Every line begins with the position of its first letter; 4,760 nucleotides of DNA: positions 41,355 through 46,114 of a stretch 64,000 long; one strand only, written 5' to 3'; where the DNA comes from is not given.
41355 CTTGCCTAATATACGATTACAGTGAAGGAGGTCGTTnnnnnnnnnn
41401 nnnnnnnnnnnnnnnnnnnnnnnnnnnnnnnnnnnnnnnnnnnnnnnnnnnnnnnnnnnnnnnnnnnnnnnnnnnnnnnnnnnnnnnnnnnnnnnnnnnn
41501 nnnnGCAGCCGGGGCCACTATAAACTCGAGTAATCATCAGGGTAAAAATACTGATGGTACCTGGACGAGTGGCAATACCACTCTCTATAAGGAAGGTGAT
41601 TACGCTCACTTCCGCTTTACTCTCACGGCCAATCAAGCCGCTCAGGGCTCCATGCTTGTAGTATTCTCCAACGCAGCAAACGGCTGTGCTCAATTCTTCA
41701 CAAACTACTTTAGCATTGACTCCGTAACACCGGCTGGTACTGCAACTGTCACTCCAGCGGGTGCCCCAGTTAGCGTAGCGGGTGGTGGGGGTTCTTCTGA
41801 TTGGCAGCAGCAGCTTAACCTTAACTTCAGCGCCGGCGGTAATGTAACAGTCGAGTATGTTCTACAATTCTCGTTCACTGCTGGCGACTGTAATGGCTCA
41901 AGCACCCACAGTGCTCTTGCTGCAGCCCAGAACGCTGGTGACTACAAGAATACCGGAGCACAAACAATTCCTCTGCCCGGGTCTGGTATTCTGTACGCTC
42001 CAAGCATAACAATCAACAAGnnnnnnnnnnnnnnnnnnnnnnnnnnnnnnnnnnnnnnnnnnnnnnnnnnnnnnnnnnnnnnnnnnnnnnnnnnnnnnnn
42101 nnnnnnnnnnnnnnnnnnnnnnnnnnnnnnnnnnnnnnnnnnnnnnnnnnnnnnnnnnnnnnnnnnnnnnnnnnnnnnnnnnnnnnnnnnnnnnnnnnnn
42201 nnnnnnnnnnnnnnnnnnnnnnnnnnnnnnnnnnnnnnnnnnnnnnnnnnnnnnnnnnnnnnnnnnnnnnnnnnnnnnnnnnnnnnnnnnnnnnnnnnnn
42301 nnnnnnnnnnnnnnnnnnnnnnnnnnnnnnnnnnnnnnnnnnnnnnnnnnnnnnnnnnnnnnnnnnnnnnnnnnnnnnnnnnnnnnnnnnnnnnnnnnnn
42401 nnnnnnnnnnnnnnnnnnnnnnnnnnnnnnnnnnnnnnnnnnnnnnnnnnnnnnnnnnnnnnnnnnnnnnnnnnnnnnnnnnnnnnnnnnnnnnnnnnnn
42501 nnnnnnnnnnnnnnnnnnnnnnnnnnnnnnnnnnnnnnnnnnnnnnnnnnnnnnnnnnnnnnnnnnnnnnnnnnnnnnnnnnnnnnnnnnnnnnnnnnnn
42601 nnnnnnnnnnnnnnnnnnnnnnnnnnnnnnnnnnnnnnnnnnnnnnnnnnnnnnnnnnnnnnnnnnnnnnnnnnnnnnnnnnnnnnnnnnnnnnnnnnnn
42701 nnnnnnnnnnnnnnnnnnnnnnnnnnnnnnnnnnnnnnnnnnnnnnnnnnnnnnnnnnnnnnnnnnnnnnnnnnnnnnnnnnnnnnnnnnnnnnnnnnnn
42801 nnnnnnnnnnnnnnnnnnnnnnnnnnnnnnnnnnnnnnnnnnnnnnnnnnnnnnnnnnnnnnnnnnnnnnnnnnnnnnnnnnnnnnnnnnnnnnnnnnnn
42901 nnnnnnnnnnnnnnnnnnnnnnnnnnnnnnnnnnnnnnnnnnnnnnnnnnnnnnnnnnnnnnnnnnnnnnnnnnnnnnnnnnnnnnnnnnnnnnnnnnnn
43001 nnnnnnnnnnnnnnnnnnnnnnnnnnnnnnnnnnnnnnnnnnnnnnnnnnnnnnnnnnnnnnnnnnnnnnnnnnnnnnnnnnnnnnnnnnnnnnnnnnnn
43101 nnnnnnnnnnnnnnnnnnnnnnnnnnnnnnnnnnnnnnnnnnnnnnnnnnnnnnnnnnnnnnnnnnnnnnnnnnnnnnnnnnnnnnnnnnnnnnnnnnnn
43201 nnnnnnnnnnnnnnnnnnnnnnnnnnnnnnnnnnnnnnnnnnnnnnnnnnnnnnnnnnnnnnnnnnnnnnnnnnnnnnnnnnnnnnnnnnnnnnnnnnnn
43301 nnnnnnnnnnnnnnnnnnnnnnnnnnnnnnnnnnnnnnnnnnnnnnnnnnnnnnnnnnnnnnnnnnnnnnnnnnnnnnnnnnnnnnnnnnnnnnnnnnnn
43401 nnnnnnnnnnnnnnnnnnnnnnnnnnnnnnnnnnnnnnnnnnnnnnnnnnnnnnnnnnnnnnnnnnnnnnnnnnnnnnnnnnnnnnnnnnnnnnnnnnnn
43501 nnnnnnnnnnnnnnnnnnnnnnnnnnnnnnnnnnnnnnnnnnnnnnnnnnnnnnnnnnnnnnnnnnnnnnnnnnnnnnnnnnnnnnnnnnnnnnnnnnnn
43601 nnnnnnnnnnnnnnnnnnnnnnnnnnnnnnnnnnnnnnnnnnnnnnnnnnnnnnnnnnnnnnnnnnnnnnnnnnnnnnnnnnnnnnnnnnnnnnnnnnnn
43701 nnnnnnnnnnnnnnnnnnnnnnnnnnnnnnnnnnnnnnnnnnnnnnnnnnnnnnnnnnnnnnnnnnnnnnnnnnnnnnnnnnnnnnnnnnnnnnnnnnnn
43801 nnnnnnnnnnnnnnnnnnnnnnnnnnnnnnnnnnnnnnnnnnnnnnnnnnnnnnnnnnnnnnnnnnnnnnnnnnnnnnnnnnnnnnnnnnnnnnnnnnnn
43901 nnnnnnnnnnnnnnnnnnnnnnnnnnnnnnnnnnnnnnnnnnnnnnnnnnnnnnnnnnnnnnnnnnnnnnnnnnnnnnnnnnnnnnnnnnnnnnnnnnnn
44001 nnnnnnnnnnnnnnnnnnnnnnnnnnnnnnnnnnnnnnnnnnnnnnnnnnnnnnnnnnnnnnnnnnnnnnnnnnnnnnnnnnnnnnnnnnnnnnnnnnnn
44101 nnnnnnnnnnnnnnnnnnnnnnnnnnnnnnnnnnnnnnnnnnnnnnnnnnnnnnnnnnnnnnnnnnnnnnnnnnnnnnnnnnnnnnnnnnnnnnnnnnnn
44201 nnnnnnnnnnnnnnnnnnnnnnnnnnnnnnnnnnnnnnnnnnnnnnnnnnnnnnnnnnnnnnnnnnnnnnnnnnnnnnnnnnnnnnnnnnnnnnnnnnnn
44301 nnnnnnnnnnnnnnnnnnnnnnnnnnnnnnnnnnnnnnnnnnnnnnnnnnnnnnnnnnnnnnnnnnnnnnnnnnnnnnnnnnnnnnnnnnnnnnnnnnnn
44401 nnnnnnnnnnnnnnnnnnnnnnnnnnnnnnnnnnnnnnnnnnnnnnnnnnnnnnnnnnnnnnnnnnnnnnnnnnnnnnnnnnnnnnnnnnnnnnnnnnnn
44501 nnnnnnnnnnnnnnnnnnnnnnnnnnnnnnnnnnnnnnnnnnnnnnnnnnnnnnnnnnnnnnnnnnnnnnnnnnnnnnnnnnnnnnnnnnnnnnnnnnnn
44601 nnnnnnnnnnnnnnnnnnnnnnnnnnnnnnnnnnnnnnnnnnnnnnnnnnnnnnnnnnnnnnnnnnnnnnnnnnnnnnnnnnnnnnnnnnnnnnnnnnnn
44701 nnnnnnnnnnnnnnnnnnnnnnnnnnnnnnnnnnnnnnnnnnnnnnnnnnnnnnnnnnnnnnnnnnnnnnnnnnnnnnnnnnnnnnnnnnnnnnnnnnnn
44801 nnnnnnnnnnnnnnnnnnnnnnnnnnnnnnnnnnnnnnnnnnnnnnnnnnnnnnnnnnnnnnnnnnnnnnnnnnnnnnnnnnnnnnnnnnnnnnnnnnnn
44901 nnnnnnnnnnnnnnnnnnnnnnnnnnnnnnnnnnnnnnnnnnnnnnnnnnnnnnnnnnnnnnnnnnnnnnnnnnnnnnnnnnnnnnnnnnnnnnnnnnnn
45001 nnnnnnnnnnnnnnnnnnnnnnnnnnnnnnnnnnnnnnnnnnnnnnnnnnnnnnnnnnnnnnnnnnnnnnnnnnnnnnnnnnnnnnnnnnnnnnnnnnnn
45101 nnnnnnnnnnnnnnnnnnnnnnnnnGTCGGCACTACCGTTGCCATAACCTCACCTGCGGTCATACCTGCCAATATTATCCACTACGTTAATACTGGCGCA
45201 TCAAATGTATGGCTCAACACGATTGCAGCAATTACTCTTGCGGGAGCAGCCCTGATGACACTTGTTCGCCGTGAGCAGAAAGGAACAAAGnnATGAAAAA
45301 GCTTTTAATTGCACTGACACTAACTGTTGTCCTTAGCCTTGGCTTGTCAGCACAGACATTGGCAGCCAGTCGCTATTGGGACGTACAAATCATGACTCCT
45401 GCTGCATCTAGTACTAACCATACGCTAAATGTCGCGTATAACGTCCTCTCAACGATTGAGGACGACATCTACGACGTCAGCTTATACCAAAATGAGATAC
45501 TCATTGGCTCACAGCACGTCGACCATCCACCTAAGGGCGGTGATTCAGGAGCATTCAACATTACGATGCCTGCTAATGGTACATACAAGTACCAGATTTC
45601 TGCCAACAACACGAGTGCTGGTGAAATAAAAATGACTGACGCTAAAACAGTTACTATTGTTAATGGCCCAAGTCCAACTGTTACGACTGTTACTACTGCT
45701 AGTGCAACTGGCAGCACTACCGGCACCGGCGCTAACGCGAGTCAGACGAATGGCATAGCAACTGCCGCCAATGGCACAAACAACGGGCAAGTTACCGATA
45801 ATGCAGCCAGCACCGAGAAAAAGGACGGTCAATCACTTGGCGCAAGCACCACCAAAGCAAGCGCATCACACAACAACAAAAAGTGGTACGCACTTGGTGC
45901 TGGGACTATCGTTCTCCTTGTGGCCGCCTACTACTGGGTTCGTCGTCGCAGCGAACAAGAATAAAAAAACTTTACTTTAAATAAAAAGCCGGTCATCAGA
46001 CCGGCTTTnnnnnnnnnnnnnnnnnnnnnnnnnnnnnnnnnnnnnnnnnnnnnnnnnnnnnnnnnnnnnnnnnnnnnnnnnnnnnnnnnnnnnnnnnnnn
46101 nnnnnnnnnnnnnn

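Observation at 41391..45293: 1300-aa modular adhesin-like protein next to the sortase with a non-canonical YVNTGA sorting signal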

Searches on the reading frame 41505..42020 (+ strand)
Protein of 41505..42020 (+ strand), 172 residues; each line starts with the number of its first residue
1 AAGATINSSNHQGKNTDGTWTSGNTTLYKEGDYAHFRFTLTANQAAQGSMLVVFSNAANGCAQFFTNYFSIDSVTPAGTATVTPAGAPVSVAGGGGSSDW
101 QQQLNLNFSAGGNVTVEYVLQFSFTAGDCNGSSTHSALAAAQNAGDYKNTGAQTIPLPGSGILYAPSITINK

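Call 33: search_protein_families(library=pfam, proteins=[window:41505-42020:+], max_evalue=10)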
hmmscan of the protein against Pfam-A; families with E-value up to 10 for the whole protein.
seq(172 aa): 0 families

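Call 44: predict_structure(alignment_id=A2)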
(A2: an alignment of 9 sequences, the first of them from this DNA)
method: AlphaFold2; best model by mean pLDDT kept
length: 163 residues; sequences in the alignment: 9
mean_pLDDT: 82.9   pTM: 0.83
mean pLDDT of the five models: 82.9, 82.6, 79.4, 79.1, 74.8
residues with pLDDT >= 90: 73; 70-90: 53; 50-70: 30; < 50: 7
segments of 3 or more residues with pLDDT < 50: 127-129
pLDDT, mean of each block of 10 residues (from residue 1): 89 80 78 94 94 74 95 96 88 86 97 92 60 86 74 53 50
secondary structure, 60 per line:
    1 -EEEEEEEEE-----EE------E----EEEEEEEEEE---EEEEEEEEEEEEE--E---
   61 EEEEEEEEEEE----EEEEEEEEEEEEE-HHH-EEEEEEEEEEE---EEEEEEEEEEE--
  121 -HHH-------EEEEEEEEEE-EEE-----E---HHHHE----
elements in order: E2-10 E29-38 E42-54 E61-71 E76-88 E94-104 E108-118 E132-141 E143-145 H155-158

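Call 47: fold_search(model_id=the predicted structure, library=pdb)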
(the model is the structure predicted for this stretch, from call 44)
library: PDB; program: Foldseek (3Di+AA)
matches with E <= 10: 1510; with E <= 0.001: 2
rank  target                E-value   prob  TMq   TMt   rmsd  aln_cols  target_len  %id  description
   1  9ifr                  4.0e-04  1.00  0.45  0.56   5.5       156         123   14  CLIPPER domain from the Gram-negative fibrillar adhesin "B9T28_05395 (released 2025-11-26)
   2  2xdh                  9.8e-04  1.00  0.36  0.41   6.7       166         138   13  Non-cellulosomal cohesin from the hyperthermophilic archaeon Archaeoglobus fulgidus (released 2010-05-26)
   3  6kgc_A                1.9e-03  0.99  0.36  0.39   7.6       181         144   10  Crystal structure of CaDoc0917(R49D)-CaCohA2 complex at pH 5.4 (released 2020-07-08)
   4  6kgd_A                2.3e-03  0.99  0.38  0.41   7.4       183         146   10  Crystal structure of CaDoc0917(R49D)-CaCohA2 complex at pH 8.0 (released 2020-07-08)
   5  8xer_A                2.7e-03  0.99  0.37  0.09   8.6       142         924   10  Cryo-EM structure of integrin ITGAV, ITGB3 and Cilengitide TFA complex, conformation 1 (released 2024-12-18)
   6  6kge_A                3.1e-03  0.97  0.33  0.37   7.8       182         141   11  Crystal structure of CaDoc0917(R16D)-CaCohA2 complex at pH 5.5 (released 2020-07-08)
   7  8t2v_A                4.3e-03  0.97  0.35  0.08   8.2       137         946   14  Cryo-EM Structures of Full-length Integrin alphaIIbbeta3 in Native Lipids (released 2023-07-26)
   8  4o02_A                4.5e-03  0.97  0.41  0.11   9.5       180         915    8  AlphaVBeta3 integrin in complex with monoclonal antibody FAB fragment. (released 2014-04-02)
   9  6kgf_A                5.0e-03  0.94  0.33  0.36   7.8       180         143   10  Crystal structure of CaDoc0917(R16D)-CaCohA2 complex at pH 8.2 (released 2020-07-08)
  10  4uyp_C                5.0e-03  0.90  0.32  0.34   8.6       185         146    9  High resolution structure of the third cohesin ScaC in complex with the ScaB dockerin with a mutation in the N-termina (released 2015-04-15)
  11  4dh2_C                5.2e-03  0.98  0.40  0.41   7.5       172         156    9  Crystal structure of Coh-OlpC(Cthe_0452)-Doc435(Cthe_0435) complex: A novel type I Cohesin-Dockerin complex from Clost (released 2012-11-28)
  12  7fe5_A                5.5e-03  0.96  0.37  0.33   7.7       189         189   12  AvmM Catalyzes Macrocyclization in Alchivemycin A Biosynthesis (released 2021-09-01)
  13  3ndy_E                5.8e-03  0.96  0.29  0.39   7.3       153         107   10  The structure of the catalytic and carbohydrate binding domain of endoglucanase D from Clostridium cellulovorans (released 2010-09-08)
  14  1jv2_A                6.1e-03  0.98  0.42  0.10   9.8       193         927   10  CRYSTAL STRUCTURE OF THE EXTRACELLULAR SEGMENT OF INTEGRIN ALPHAVBETA3 (released 2001-10-17)
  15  6kgf_C                6.1e-03  0.95  0.33  0.36   7.8       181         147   10  Crystal structure of CaDoc0917(R16D)-CaCohA2 complex at pH 8.2 (released 2020-07-08)
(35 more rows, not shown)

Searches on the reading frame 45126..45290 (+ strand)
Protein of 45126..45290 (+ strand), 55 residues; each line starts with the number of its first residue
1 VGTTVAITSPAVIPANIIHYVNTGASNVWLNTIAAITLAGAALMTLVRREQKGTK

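Call 12: search_protein_families(library=ncbifam, proteins=[window:45126-45290:+], max_evalue=10)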
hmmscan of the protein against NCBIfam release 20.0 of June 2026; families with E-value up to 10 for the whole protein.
seq(55 aa): 1 family
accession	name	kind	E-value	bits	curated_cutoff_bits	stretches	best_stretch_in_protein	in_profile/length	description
TIGR01167.1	LPXTG_anchor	domain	0.0072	16.9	15.9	1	22-49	4-31/34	LPXTG cell wall anchor domain-containing protein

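Call 85: find_homologous_proteins(query=A4, max_evalue=10)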
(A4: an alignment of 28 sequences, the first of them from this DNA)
Query A4 (28 sequences) (44 aa, profile of the alignment): 2 proteins with E <= 10 among 1045 candidates.
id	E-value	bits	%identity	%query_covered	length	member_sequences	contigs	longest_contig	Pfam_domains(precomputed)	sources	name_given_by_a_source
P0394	6.5e-4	37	-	-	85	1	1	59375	-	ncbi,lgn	-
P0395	6.0e-1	28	-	-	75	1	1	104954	-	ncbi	ncbi:hypothetical protein GCM10027418_28060 [Mariniluteicoccus endophyticus]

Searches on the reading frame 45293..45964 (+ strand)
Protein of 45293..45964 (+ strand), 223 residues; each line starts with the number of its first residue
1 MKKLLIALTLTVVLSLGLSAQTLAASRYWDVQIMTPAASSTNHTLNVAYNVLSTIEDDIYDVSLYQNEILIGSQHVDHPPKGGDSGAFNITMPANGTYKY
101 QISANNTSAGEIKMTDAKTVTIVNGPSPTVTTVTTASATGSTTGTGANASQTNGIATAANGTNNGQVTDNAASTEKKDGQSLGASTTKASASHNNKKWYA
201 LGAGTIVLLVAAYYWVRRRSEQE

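Call 3: search_protein_families(library=pfam, proteins=[window:45293-45964:+], max_evalue=0.1)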
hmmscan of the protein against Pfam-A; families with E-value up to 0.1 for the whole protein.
window:45293-45964:+ (223 aa): 0 families

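Call 4: search_protein_families(library=ncbifam, proteins=[window:45293-45964:+], max_evalue=0.1)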
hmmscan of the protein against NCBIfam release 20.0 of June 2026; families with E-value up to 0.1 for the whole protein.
window:45293-45964:+ (223 aa): 1 family
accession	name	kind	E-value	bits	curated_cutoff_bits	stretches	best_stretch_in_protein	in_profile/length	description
NF058571.1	GVDTG_CTERM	domain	0.018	15.4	29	1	183-219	9-44/44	GVDTG sorting domain-containing protein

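Call 33: search_protein_families(library=pfam, proteins=[window:45293-45961:+], max_evalue=10)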
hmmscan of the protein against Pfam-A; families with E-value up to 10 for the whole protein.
window:45293-45961:+ (223 aa): 0 families

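Call 64: search_protein_families(library=ncbifam, proteins=[window:45293-45961:+], max_evalue=10)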
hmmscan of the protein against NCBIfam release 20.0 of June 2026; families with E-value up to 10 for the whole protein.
window:45293-45961:+ (223 aa): 1 family
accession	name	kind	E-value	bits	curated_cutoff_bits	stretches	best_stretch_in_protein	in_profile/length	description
NF058571.1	GVDTG_CTERM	domain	0.018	15.4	29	1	183-219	9-44/44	GVDTG sorting domain-containing protein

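Call 73: list_cluster_members(proteins=[P0001, P0121, window:45293-45961:+, window:10215-11612:-, P0002, P0003])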
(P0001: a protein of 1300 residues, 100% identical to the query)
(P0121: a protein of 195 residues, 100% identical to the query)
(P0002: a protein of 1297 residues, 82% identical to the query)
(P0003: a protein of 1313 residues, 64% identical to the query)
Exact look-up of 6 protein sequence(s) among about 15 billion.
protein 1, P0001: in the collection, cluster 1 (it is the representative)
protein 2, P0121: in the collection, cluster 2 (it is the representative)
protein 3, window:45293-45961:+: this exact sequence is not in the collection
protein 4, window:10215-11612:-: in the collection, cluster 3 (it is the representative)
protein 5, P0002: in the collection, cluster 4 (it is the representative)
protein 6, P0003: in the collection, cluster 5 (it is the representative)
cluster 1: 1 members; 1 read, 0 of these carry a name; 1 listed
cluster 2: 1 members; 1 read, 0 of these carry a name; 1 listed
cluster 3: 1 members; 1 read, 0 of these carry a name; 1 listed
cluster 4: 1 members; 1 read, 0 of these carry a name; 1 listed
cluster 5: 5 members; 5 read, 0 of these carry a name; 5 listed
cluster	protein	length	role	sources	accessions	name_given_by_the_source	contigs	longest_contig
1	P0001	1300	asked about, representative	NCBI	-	-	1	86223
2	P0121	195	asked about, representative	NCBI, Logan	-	-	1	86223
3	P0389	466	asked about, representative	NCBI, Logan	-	-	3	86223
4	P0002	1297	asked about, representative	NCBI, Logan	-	-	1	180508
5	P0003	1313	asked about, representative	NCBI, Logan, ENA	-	-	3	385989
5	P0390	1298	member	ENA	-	-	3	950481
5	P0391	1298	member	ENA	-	-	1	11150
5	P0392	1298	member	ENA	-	-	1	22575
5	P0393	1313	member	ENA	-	-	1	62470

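Call 89: search_solved_structures(query=window:45293-45961:+, max_evalue=1)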
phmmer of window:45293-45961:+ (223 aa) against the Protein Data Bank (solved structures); distinct sequences matched with E-value up to 1: 0.
